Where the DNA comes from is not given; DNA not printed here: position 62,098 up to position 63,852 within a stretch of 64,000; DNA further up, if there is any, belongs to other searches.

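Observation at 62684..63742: Two identical parS-like sites with a one-base central expansion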

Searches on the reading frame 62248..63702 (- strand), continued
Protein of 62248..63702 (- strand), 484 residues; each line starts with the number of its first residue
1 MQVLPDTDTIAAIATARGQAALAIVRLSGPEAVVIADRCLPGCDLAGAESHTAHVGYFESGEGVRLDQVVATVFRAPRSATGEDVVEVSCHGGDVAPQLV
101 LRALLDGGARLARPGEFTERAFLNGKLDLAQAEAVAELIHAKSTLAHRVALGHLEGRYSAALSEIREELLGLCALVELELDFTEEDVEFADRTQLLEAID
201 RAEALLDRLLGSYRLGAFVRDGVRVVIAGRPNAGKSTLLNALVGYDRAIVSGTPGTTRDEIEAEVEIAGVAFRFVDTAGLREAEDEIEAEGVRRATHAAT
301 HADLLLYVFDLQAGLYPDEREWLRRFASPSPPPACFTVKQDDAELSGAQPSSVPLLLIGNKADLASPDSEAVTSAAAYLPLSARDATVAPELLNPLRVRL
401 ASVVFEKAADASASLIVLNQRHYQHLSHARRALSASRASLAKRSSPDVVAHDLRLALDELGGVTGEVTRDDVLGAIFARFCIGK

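Call 54: find_encoding_contigs(protein=P0025, flank=10000, max_places=1)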
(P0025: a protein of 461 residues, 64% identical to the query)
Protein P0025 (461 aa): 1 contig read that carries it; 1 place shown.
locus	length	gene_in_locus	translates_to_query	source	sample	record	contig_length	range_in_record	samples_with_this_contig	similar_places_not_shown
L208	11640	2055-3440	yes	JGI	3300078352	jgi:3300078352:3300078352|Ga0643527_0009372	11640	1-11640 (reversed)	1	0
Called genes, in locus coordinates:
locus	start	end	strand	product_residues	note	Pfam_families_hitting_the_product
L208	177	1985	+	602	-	PF14849:YidC_periplas, PF02096:60KD_IMP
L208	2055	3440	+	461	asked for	PF10396:TrmE_N, PF12631:MnmE_helical, PF00350:Dynamin_N (faint), PF01926:MMR_HSR1, PF02421:FeoB_N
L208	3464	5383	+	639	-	PF01134:GIDA, PF12831:FAD_oxidored, PF21680:GIDA_C_1st, PF13932:SAM_GIDA_C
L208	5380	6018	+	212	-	PF02527:GidB, PF13847:Methyltransf_31 (weak)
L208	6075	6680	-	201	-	PF13505:OMP_b-brl, PF13568:OMP_b-brl_2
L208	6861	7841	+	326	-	PF19187:HTH_PafC (weak), PF08220:HTH_DeoR (weak), PF08279:HTH_11, PF13280:WYL, PF25583:WCX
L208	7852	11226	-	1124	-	PF17757:UvrB_inter, PF02559:CarD_TRCF_RID, PF00270:DEAD, PF04851:ResIII (weak), PF00271:Helicase_C, PF22590:Cas3-like_C_2 (weak), PF03461:TRCF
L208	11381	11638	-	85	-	?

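Call 55: find_encoding_contigs(protein=P0045, flank=10000, max_places=1)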
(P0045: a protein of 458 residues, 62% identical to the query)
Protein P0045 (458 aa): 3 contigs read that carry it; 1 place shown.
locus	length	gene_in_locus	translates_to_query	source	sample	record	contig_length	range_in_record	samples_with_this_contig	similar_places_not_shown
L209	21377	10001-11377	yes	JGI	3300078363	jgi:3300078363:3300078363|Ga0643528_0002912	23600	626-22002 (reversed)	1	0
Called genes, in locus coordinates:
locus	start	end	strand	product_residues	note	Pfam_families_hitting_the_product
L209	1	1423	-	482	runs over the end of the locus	PF06863:DUF1254, PF06742:DUF1214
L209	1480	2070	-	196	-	PF02308:MgtC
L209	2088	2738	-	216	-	-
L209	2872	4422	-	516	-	-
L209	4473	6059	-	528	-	-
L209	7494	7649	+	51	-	PF00468:Ribosomal_L34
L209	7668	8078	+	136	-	PF00825:Ribonuclease_P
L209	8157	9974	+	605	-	PF14849:YidC_periplas, PF02096:60KD_IMP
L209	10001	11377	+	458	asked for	PF10396:TrmE_N, PF12631:MnmE_helical, PF00350:Dynamin_N (faint), PF01926:MMR_HSR1, PF02421:FeoB_N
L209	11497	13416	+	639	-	PF01134:GIDA, PF07992:Pyr_redox_2 (faint), PF12831:FAD_oxidored, PF21680:GIDA_C_1st, PF13932:SAM_GIDA_C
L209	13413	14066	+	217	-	PF02527:GidB, PF13847:Methyltransf_31 (weak)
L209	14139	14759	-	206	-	PF13505:OMP_b-brl, PF13568:OMP_b-brl_2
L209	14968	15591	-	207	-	PF13505:OMP_b-brl, PF13568:OMP_b-brl_2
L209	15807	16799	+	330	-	PF19187:HTH_PafC (weak), PF08220:HTH_DeoR (weak), PF08279:HTH_11, PF13545:HTH_Crp_2 (faint), PF13280:WYL, PF25583:WCX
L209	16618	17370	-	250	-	PF00144:Beta-lactamase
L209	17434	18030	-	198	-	PF00144:Beta-lactamase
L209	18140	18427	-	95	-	PF14026:SCO4226-like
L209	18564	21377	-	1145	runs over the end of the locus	?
